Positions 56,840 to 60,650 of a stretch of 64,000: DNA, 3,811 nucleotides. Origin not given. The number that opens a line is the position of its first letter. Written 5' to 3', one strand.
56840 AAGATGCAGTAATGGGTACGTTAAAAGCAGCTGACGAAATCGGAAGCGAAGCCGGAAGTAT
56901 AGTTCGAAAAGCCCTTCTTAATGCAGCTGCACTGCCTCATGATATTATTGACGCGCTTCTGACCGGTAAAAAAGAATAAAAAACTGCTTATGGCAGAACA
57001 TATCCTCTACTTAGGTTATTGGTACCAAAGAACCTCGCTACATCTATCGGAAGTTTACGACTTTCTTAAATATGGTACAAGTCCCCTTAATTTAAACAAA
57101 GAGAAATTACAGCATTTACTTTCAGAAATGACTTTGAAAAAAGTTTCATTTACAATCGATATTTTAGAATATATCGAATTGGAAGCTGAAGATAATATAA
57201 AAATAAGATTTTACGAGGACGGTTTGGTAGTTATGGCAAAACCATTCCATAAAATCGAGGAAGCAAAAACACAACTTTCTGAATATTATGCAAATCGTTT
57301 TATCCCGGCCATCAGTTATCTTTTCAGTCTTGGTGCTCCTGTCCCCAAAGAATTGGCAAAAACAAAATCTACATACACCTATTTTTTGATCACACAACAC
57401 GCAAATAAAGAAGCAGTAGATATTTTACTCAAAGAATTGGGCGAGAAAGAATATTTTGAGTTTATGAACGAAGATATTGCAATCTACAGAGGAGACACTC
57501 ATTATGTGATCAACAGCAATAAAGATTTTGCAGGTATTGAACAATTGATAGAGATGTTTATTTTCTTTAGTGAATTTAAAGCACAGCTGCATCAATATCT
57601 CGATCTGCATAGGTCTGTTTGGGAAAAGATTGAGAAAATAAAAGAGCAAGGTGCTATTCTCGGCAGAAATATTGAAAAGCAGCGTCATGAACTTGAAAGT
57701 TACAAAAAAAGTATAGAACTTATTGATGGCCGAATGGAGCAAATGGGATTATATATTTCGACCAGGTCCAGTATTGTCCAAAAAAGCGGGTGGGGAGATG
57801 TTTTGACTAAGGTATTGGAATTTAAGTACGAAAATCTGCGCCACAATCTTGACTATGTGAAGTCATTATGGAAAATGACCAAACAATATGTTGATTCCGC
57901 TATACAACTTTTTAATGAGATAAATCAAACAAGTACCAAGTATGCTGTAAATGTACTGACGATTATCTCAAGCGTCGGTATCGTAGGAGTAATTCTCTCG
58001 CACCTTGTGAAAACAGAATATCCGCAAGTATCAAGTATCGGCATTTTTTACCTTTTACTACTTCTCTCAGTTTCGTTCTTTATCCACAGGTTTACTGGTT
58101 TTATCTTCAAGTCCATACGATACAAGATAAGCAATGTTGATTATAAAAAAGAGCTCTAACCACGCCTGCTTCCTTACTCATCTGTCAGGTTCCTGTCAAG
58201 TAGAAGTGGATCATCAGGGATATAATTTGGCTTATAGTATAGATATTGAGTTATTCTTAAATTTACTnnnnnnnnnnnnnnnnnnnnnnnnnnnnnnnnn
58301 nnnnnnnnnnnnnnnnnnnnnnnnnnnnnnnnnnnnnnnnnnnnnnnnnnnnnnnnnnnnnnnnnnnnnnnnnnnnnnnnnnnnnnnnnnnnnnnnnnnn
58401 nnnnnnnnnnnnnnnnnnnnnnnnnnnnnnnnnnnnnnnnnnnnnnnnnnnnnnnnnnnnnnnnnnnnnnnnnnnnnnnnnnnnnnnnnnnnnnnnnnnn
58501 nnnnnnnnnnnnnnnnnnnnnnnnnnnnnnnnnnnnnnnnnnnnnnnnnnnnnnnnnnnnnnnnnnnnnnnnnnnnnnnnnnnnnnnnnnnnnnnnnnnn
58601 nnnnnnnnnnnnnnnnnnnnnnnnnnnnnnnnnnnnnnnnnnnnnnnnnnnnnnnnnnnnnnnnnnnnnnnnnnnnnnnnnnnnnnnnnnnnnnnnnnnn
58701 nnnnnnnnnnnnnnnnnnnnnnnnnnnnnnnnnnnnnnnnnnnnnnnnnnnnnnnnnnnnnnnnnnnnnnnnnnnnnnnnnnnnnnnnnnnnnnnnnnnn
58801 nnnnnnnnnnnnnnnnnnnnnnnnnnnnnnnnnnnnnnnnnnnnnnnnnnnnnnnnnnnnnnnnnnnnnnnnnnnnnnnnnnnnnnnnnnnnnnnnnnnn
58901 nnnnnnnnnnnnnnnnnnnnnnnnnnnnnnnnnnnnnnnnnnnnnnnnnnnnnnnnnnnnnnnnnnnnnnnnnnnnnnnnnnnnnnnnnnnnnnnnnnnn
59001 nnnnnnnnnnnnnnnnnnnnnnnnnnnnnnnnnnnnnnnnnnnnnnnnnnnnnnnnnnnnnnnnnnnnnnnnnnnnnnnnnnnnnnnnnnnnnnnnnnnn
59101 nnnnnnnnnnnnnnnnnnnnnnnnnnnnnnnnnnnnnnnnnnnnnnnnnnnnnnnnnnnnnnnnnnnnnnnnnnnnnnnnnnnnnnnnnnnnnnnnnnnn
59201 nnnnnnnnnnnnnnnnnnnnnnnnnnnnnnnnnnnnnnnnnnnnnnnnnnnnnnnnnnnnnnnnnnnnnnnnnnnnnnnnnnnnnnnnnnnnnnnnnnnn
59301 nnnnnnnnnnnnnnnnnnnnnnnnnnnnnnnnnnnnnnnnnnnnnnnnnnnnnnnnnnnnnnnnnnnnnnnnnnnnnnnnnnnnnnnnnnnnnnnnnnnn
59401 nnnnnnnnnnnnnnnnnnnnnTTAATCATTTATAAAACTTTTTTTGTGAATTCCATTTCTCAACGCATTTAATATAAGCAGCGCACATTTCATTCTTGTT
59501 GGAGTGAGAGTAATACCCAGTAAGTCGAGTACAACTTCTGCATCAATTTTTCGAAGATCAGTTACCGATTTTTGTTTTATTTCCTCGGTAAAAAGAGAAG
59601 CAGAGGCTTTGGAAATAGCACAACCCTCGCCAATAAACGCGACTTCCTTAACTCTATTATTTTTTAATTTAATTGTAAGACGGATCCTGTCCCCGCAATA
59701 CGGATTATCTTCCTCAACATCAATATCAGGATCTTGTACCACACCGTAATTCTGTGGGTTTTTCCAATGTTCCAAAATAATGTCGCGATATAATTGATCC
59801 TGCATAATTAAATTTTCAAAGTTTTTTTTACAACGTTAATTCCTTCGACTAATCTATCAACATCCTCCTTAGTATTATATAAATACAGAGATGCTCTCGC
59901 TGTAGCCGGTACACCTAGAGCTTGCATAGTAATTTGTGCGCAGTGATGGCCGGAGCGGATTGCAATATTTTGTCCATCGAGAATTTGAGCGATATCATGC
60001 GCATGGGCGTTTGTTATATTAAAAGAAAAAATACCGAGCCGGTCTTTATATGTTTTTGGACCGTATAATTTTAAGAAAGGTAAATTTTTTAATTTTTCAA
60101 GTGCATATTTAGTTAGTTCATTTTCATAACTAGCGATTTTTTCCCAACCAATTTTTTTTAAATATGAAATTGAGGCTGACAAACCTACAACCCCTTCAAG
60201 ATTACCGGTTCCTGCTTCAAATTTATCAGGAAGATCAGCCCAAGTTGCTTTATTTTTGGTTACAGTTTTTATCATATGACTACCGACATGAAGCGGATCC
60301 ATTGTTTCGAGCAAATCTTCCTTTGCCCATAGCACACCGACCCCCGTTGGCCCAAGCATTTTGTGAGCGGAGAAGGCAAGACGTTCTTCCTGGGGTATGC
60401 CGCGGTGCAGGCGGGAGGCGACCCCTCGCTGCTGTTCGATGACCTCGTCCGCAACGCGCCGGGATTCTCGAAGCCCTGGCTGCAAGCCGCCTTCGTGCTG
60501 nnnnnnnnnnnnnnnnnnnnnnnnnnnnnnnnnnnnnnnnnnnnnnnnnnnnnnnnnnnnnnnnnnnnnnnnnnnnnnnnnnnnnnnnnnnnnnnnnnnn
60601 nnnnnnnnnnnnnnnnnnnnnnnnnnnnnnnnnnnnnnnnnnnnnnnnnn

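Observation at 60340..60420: Abrupt low-GC/high-GC junction inside two truncated genes: likely chimeric join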

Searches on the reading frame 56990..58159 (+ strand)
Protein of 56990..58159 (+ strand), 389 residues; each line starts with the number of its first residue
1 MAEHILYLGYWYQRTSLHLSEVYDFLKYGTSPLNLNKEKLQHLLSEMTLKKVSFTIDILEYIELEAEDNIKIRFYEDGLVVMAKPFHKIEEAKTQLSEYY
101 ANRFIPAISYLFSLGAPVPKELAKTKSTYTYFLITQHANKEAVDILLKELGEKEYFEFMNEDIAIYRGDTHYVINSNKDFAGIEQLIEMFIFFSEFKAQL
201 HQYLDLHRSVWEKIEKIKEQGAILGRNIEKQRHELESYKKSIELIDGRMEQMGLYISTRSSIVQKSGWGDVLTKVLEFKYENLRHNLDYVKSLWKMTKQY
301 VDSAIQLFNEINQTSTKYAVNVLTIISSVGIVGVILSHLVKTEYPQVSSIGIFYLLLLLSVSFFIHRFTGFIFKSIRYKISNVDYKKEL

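Call 8: search_protein_families(library=pfam, proteins=[window:56990-58159:+], max_evalue=0.01)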
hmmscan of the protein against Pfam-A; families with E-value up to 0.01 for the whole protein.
window:56990-58159:+ (389 aa): 0 families

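Call 9: search_protein_families(library=ncbifam, proteins=[window:56990-58159:+], max_evalue=0.01)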
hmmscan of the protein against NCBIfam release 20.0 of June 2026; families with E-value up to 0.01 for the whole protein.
window:56990-58159:+ (389 aa): 0 families

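Call 11: find_encoding_contigs(protein=window:56990-58159:+, flank=10000, max_places=10)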
Protein window:56990-58159:+ (389 aa): no gene with exactly this product is on record in the collection.

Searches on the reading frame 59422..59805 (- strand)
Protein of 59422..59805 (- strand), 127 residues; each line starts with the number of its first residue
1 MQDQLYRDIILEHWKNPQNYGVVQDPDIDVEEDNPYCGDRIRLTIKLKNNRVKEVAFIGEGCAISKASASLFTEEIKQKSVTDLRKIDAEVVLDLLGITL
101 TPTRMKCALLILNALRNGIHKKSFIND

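Call 5: find_encoding_contigs(protein=window:59422-59805:-, flank=10000, max_places=10)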
Protein window:59422-59805:- (127 aa): no gene with exactly this product is on record in the collection.

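Call 8: search_protein_families(library=pfam, proteins=[window:59422-59805:-], max_evalue=0.01)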
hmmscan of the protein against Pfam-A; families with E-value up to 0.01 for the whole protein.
window:59422-59805:- (127 aa): 1 family
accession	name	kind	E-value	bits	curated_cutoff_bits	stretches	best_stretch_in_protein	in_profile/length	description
PF01592.21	NifU_N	-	4.6e-26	91.9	22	1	6-121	2-119/127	NifU-like N terminal domain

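Call 9: search_protein_families(library=ncbifam, proteins=[window:59422-59805:-], max_evalue=0.01)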
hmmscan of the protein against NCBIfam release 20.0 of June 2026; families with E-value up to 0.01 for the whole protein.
window:59422-59805:- (127 aa): 4 families
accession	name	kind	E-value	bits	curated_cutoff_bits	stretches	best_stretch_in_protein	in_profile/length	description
TIGR01994.1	SUF_scaf_2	equivalog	1.2e-31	109.5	92.5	1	3-89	2-88/137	Fe-S cluster assembly sulfur transfer protein SufU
TIGR03419.1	NifU_clost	equivalog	1.7e-22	80.1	187.9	1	6-120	1-114/121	Fe-S cluster assembly scaffold protein NifU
TIGR01999.1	iscU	equivalog_domain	2.2e-18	66.6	192.4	1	6-121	1-118/124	Fe-S cluster assembly scaffold IscU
TIGR02000.1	NifU_proper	equivalog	4.3e-13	49.3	273.3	1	6-119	4-118/290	Fe-S cluster assembly protein NifU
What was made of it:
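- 59422..59805 (-): sufU (Fe-S sulfur-transfer protein), intact, 127 aa; low-GC side. TIGR01994 SufU 1.2e-31 and PF01592 (calls 8, 9).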

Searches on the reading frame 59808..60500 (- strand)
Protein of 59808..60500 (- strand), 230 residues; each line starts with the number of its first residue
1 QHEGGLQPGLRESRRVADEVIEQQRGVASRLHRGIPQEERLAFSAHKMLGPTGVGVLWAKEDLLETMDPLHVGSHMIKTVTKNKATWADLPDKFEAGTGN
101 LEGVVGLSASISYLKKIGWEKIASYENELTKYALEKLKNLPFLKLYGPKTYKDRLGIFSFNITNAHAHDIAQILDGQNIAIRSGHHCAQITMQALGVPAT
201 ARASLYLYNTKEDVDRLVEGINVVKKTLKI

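Call 8: search_protein_families(library=pfam, proteins=[window:59808-60500:-], max_evalue=0.01)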
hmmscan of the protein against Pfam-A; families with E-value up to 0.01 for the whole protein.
window:59808-60500:- (230 aa): 1 family
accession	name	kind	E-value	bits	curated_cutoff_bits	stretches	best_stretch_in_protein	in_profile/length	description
PF00266.25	Aminotran_5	-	5.1e-66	223.6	21.5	1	41-217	195-371/371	Aminotransferase class-V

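Call 9: search_protein_families(library=ncbifam, proteins=[window:59808-60500:-], max_evalue=0.01)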
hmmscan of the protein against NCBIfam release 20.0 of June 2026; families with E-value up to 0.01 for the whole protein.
window:59808-60500:- (230 aa): 12 families
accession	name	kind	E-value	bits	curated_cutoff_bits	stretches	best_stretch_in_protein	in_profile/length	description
TIGR01979.1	sufS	subfamily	1.1e-76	258.4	475.1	1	41-228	215-402/403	SufS family cysteine desulfurase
NF041166.1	f2_encap_cargo1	exception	3.5e-61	208.1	800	1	41-222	442-621/623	family 2A encapsulin nanocompartment cargo protein cysteine desulfurase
NF006791.0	PRK09295.1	equivalog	4.9e-61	207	661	1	42-228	221-405/406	cysteine desulfurase SufS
TIGR03392.1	FeS_syn_CsdA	equivalog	9.9e-49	166.5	493.6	1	41-223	213-391/398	cysteine desulfurase CsdA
NF008126.0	PRK10874.1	equivalog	8.4e-48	163.5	607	1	41-223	216-394/401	cysteine desulfurase CsdA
TIGR01977.1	am_tr_V_EF2568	hypoth_equivalog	1.3e-36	126.4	377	1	40-222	192-374/376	cysteine desulfurase family protein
TIGR01976.1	am_tr_V_VC1184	hypoth_equivalog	2.6e-29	102.7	352.35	1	41-219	214-399/401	cysteine desulfurase-like protein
NF040779.1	Sec_lyase_SclA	exception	9.2e-25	87.3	525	1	41-222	192-374/378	selenocysteine lyase SclA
TIGR03402.1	FeS_nifS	equivalog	4.4e-09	35.6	530.75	1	41-226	192-371/379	cysteine desulfurase NifS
TIGR03403.1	nifS_epsilon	equivalog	0.00077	18.4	587.7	1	41-77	196-231/382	NifS family cysteine desulfurase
NF010611.0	PRK14012.1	equivalog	0.0017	17.4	548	0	41-194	202-343/406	IscS subfamily cysteine desulfurase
TIGR04343.1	egtE_PLP_lyase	equivalog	0.0022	16.8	400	1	44-140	200-290/370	ergothioneine biosynthesis PLP-dependent enzyme EgtE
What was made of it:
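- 59808..60381 (-): sufS 3' fragment: the last 190 codons plus one base of the preceding codon; the N-terminal ~214 residues are missing. TIGR01979 positions 215-402/403 and PF00266 195-371/371 (calls 8, 9).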

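Call 15: find_homologous_proteins(query=window:59808-60380:-)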
Query window:59808-60380:- (190 aa): 1534 proteins with E <= 0.001 among 1712 candidates; the best 120 are listed.
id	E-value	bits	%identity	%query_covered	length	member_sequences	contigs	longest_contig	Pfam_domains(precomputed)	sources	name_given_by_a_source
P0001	1.0e-87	311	75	100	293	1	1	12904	PF00266.26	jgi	jgi:cysteine desulfurase/selenocysteine lyase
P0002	1.3e-86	307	74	100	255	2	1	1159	PF00266.26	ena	-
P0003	4.8e-77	276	66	100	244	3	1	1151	PF00266.26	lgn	-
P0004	1.2e-76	275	73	91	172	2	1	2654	PF00266.26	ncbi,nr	ncbi:aminotransferase class V-fold PLP-dependent enzyme, partial [Patescibacteria group bacterium]|n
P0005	5.1e-74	266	65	100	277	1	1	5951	PF00266.26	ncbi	ncbi:MAG TPA: aminotransferase class V-fold PLP-dependent enzyme, partial [Patescibacteria group bac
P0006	2.9e-73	263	60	100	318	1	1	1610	PF00266.26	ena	-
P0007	2.5e-72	260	63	100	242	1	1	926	PF00266.26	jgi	jgi:cysteine desulfurase/selenocysteine lyase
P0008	1.3e-70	255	60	100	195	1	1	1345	PF00266.26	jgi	jgi:cysteine desulfurase/selenocysteine lyase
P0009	1.1e-69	252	59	100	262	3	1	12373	PF00266.26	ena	-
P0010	1.9e-69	251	59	99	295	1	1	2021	PF00266.26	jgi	jgi:cysteine desulfurase/selenocysteine lyase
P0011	7.5e-69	249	59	100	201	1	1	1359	PF00266.26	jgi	jgi:cysteine desulfurase / selenocysteine lyase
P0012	4.2e-65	237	66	86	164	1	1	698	PF00266.26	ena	-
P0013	8.4e-65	236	57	95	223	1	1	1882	PF00266.26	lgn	-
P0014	1.4e-64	235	56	100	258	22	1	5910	PF00266.26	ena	-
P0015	1.1e-63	232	55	100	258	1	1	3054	PF00266.26,PF01053.27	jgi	jgi:cysteine desulfurase/selenocysteine lyase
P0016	1.1e-63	232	53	98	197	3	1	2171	PF00266.26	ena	-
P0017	1.7e-63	232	57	100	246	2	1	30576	PF00266.26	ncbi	-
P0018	3.6e-63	231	56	100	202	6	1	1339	PF00266.26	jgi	jgi:cysteine desulfurase/selenocysteine lyase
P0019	5.5e-63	230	57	96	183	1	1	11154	PF00266.26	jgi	-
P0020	2.1e-62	228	56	100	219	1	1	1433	PF00266.26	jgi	jgi:cysteine desulfurase/selenocysteine lyase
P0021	2.1e-62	228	55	100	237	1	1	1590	PF00266.26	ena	-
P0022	2.5e-62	228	55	100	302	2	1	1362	PF00266.26,PF01053.27,PF01041.24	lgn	-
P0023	3.4e-62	227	55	100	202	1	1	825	PF00266.26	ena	-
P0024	4.0e-62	227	55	100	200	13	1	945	PF00266.26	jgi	jgi:cysteine desulfurase/selenocysteine lyase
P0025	5.1e-62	227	55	100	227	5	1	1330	PF00266.26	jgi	jgi:cysteine desulfurase/selenocysteine lyase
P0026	1.3e-61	226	55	100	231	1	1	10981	PF00266.26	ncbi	ncbi:MAG: aminotransferase class V-fold PLP-dependent enzyme, partial [Candidatus Nitrosotenuis sp.]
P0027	2.1e-61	225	57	99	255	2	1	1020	PF00266.26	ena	-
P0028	2.6e-61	225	53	100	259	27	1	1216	PF00266.26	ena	-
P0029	2.7e-61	224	53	100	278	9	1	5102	PF00266.26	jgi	jgi:cysteine desulfurase/selenocysteine lyase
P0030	3.0e-61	224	56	99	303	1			PF00266.26,PF01212.28,PF01053.27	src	-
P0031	4.2e-61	224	54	100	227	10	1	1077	PF00266.26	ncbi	ncbi:MAG: aminotransferase class V-fold PLP-dependent enzyme, partial [Thermoproteota archaeon]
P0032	4.3e-61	224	54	100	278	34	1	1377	PF00266.26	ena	-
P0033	4.4e-61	224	53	97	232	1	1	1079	PF00266.26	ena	-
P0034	1.1e-60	222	52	96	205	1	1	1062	PF00266.26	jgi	jgi:cysteine desulfurase/selenocysteine lyase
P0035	1.6e-60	222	55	96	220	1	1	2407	PF00266.26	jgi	jgi:cysteine desulfurase/selenocysteine lyase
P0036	2.3e-60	221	54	100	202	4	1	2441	PF00266.26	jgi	jgi:cysteine desulfurase/selenocysteine lyase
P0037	2.9e-60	221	55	99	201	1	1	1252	PF00266.26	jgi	-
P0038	4.8e-60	220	54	100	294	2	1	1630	PF00266.26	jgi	jgi:cysteine desulfurase/selenocysteine lyase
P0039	5.3e-60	220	53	100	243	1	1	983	PF00266.26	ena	-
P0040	6.3e-60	220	54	100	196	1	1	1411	PF00266.26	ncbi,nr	ncbi:MAG: aminotransferase class V-fold PLP-dependent enzyme, partial [Nitrososphaerales archaeon]|n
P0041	7.6e-60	220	53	99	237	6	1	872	PF00266.26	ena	-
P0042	7.8e-60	220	53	100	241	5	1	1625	PF00266.26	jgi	-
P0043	9.4e-60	219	55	99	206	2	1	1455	PF00266.26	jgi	jgi:cysteine desulfurase/selenocysteine lyase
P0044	1.3e-59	219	52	100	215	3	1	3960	PF00266.26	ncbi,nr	ncbi:MAG TPA: aminotransferase class V-fold PLP-dependent enzyme, partial [Candidatus Nitrosotalea s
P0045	2.9e-59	218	50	100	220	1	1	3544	PF00266.26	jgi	jgi:cysteine desulfurase/selenocysteine lyase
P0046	5.6e-59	217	57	95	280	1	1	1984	PF00266.26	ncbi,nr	ncbi:MAG: aminotransferase class V-fold PLP-dependent enzyme, partial [Candidatus Marinimicrobia bac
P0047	5.7e-59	217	53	98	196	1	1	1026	PF00266.26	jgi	jgi:cysteine desulfurase/selenocysteine lyase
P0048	6.0e-59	217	52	96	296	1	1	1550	PF00266.26,PF01053.27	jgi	jgi:cysteine desulfurase/selenocysteine lyase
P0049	6.1e-59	217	54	99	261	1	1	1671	PF00266.26,PF01053.27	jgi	jgi:cysteine desulfurase/selenocysteine lyase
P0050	6.2e-59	217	51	99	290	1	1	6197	PF00266.26,PF01041.24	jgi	jgi:cysteine desulfurase/selenocysteine lyase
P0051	6.3e-59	217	53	100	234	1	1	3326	PF00266.26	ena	-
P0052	8.0e-59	216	53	99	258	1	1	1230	PF00266.26,PF01053.27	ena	-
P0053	9.2e-59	216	54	98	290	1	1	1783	PF00155.28,PF00266.26,PF01212.28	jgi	jgi:cysteine desulfurase/selenocysteine lyase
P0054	9.6e-59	216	54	96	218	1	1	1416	PF00266.26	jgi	jgi:cysteine desulfurase/selenocysteine lyase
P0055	1.5e-58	216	54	98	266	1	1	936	PF00266.26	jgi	jgi:cysteine desulfurase/selenocysteine lyase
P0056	2.1e-58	215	52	98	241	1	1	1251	PF00266.26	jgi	jgi:cysteine desulfurase/selenocysteine lyase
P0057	2.2e-58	215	54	100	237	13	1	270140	PF00266.26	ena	-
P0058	3.0e-58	215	52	98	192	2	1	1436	PF00266.26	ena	-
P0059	3.3e-58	214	52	98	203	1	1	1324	PF00266.26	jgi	jgi:cysteine desulfurase/selenocysteine lyase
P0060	3.6e-58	214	55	93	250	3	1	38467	PF00266.26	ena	-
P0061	3.6e-58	214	53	96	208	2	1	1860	PF00266.26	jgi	jgi:cysteine desulfurase/selenocysteine lyase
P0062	3.8e-58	214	54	98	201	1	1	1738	PF00266.26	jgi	-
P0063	3.9e-58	214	53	99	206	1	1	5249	PF00266.26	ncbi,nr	ncbi:putative cysteine desulfurase [bacterium HR26]|nr:putative cysteine desulfurase [bacterium HR26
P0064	4.4e-58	214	52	99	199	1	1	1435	PF00266.26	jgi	jgi:cysteine desulfurase/selenocysteine lyase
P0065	5.0e-58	214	56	95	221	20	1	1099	PF00266.26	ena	-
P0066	5.9e-58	214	54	95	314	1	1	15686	PF00266.26,PF01053.27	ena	-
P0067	7.0e-58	213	52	98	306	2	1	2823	PF00266.26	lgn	-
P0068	7.7e-58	213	51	99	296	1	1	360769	PF00266.26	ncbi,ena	-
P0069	7.8e-58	213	55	97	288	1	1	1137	PF00266.26,PF01053.27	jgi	jgi:cysteine desulfurase/selenocysteine lyase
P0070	8.3e-58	213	52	100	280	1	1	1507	PF00266.26,PF01212.28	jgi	jgi:cysteine desulfurase/selenocysteine lyase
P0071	8.7e-58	213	51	99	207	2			PF00266.26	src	-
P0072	9.8e-58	213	53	100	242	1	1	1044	PF00266.26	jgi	-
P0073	1.1e-57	213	53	100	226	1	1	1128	PF00266.26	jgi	jgi:cysteine desulfurase/selenocysteine lyase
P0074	1.2e-57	213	51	99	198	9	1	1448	PF00266.26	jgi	jgi:cysteine desulfurase/selenocysteine lyase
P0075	1.3e-57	212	54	98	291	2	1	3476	PF00266.26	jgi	jgi:cysteine desulfurase / selenocysteine lyase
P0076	1.4e-57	212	51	99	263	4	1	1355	PF00266.26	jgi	jgi:cysteine desulfurase / selenocysteine lyase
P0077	1.4e-57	212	53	96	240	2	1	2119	PF00266.26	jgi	jgi:cysteine desulfurase/selenocysteine lyase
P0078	1.5e-57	212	54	92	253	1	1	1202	PF00266.26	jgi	jgi:cysteine desulfurase/selenocysteine lyase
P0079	1.7e-57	212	51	100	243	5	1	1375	PF00266.26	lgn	-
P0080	1.8e-57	212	54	95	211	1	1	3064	PF00266.26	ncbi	ncbi:MAG: cysteine desulfurase, partial [Actinobacteria bacterium]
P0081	1.9e-57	212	53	96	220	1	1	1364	PF00266.26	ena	-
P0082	2.1e-57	212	51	100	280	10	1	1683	PF00266.26,PF01212.28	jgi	jgi:cysteine desulfurase/selenocysteine lyase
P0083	2.2e-57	212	52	99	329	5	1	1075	PF00266.26,PF01053.27,PF01041.24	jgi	-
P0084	2.4e-57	212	54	95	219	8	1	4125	PF00266.26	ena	-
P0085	2.6e-57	211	51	100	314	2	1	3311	PF00155.28,PF00266.26,PF01212.28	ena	-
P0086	2.9e-57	211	52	99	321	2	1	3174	PF00266.26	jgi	jgi:cysteine desulfurase/selenocysteine lyase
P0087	3.0e-57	211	52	99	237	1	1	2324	PF00266.26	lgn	-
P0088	3.0e-57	211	52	100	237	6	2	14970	PF00266.26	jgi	jgi:cysteine desulfurase/selenocysteine lyase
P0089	3.3e-57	211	54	98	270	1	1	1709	PF00266.26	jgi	jgi:cysteine desulfurase/selenocysteine lyase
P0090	3.4e-57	211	51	100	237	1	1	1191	PF00266.26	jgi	jgi:cysteine desulfurase/selenocysteine lyase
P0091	3.6e-57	211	53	99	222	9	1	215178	PF00266.26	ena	-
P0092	3.6e-57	211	53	98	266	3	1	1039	PF00266.26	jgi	jgi:cysteine desulfurase/selenocysteine lyase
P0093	3.9e-57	211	53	100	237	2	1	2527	PF00266.26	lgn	-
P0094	4.3e-57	211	53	99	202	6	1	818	PF00266.26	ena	-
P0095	4.6e-57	211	53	99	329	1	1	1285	PF00266.26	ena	-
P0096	4.8e-57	211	52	99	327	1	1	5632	PF00155.28,PF00266.26,PF01212.28,PF01053.27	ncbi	ncbi:MAG: hypothetical protein ACD_22C00088G0001, partial [uncultured bacterium]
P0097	5.2e-57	211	53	99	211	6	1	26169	PF00266.26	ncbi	ncbi:cysteine desulfurase, partial [candidate division WWE3 bacterium CG10_big_fil_rev_8_21_14_0_10_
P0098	5.4e-57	210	55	100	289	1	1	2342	PF00266.26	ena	-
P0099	5.4e-57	210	53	99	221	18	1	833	PF00266.26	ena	-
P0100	5.8e-57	210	54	95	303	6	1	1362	PF00266.26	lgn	-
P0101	6.0e-57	210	54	96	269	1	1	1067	PF00266.26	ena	-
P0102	7.8e-57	210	52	97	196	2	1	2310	PF00266.26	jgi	jgi:cysteine desulfurase/selenocysteine lyase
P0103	8.7e-57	210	52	98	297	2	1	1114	PF00155.28,PF00266.26,PF01212.28,PF01053.27,PF01041.24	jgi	jgi:cysteine desulfurase/selenocysteine lyase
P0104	1.1e-56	209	52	99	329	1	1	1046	PF00266.26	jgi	-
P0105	1.2e-56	209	52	96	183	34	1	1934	PF00266.26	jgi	jgi:cysteine desulfurase/selenocysteine lyase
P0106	1.4e-56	209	52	99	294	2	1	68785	PF00266.26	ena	-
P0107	1.4e-56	209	53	98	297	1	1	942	PF00266.26,PF01053.27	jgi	jgi:cysteine desulfurase/selenocysteine lyase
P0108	1.6e-56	209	53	98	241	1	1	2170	PF00266.26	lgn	-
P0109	1.6e-56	209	52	99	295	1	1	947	PF00266.26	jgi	jgi:cysteine desulfurase/selenocysteine lyase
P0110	1.9e-56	209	52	95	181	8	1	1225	PF00266.26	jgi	jgi:cysteine desulfurase/selenocysteine lyase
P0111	2.0e-56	209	51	99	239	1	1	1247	PF00266.26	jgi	jgi:cysteine desulfurase/selenocysteine lyase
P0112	2.2e-56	208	54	95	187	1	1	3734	PF00266.26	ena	-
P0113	2.2e-56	208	54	94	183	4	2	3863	PF00266.26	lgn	-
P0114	3.4e-56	208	51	99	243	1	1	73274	PF00266.26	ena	-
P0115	3.7e-56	208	49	100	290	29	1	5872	PF00266.26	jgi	jgi:cysteine desulfurase/selenocysteine lyase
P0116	3.9e-56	208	52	98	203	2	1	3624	PF00266.26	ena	-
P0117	4.0e-56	208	51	97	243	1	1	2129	PF00266.26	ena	-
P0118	4.1e-56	208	50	100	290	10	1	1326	PF00266.26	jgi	jgi:cysteine desulfurase/selenocysteine lyase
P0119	4.3e-56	208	54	100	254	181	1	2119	PF00266.26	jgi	-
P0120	4.3e-56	208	51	100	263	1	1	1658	PF00266.26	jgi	jgi:cysteine desulfurase/selenocysteine lyase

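Call 16: find_encoding_contigs(protein=P0001, flank=10000, max_places=4)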
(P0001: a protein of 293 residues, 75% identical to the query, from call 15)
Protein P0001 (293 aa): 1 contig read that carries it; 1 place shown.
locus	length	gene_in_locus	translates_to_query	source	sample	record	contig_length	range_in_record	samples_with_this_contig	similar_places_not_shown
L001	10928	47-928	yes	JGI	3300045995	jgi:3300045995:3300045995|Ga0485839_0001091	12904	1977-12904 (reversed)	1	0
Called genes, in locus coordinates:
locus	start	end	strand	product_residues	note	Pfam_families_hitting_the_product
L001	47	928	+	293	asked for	PF00266:Aminotran_5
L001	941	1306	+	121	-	PF01592:NifU_N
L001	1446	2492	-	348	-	PF00180:Iso_dh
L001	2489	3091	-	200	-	PF00694:Aconitase_C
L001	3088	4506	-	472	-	PF00330:Aconitase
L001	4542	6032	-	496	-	PF00682:HMGL-like, PF22617:HCS_D2, PF08502:LeuA_dimer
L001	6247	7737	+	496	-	PF07745:Glyco_hydro_53 (weak)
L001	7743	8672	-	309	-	PF01063:Aminotran_4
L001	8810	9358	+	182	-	-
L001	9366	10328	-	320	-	PF02729:OTCace_N, PF00185:OTCace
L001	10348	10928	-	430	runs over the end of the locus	PF00764:Arginosuc_synth, PF06508:QueC (faint), PF20979:Arginosuc_syn_C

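Call 17: find_encoding_contigs(protein=P0005, flank=10000, max_places=4)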
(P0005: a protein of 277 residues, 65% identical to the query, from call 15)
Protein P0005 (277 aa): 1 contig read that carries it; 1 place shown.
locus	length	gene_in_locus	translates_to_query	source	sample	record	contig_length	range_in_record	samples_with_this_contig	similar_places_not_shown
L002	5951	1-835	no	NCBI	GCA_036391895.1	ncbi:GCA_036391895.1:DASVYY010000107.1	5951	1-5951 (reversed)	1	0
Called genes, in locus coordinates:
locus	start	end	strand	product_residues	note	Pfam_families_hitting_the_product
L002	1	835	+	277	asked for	PF00266:Aminotran_5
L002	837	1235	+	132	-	PF01592:NifU_N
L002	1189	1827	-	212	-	PF04263:TPK_catalytic, PF04265:TPK_B1_binding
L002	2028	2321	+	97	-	PF01910:Thiamine_BP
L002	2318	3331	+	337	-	PF13379:NMT1_2 (faint), PF09084:NMT1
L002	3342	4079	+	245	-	PF00005:ABC_tran, PF13304:AAA_21 (faint)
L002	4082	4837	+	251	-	PF00528:BPD_transp_1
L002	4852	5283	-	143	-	PF01850:PIN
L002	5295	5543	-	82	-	-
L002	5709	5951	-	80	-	PF00180:Iso_dh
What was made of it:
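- Contigs of the relatives L001 and L002 also end inside sufS (calls 16, 17).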
